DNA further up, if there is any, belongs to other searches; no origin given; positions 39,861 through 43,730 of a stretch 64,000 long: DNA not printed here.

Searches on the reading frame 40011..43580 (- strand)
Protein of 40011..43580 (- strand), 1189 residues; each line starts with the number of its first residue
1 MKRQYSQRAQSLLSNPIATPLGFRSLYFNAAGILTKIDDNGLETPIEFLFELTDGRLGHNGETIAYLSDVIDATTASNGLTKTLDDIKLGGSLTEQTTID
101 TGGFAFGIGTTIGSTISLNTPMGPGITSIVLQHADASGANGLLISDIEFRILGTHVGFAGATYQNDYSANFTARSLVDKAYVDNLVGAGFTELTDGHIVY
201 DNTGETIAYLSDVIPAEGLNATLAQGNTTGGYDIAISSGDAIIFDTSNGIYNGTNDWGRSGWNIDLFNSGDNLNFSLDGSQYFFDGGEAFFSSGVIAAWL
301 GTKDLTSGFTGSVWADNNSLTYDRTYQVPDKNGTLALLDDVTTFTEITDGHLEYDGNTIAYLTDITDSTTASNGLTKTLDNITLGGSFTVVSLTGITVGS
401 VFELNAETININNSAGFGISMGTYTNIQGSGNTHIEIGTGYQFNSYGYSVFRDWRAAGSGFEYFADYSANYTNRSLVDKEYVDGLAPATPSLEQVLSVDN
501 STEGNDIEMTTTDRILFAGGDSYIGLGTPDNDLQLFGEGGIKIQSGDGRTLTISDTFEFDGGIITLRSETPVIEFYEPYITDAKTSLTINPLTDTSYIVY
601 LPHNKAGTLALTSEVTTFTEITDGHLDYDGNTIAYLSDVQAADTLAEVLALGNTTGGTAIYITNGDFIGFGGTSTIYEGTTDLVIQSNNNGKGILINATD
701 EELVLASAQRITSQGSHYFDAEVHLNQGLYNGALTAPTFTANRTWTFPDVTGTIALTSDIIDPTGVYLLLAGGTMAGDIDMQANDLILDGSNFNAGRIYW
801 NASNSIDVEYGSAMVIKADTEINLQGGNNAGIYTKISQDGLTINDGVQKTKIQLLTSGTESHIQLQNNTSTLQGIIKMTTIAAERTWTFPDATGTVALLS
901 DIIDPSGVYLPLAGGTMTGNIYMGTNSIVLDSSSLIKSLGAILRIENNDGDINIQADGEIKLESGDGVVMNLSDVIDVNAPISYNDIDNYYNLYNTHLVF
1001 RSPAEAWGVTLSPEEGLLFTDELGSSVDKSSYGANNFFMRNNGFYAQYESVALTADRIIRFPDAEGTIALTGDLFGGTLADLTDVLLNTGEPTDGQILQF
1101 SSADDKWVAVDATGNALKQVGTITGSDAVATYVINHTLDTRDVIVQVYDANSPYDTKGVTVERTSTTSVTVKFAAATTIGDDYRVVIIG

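Call 9: search_protein_families(library=phrogs, proteins=[window:40011-43580:-], max_evalue=0.00001)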
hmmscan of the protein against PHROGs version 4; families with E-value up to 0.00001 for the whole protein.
window:40011-43580:- (1189 aa): 2 families
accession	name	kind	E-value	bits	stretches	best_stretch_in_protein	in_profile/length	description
phrog_8309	-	unknown function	1.3e-09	38.7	1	1111-1189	235-312/312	-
phrog_2647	-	head and packaging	1.3e-08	35.3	1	1102-1188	252-335/336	head decoration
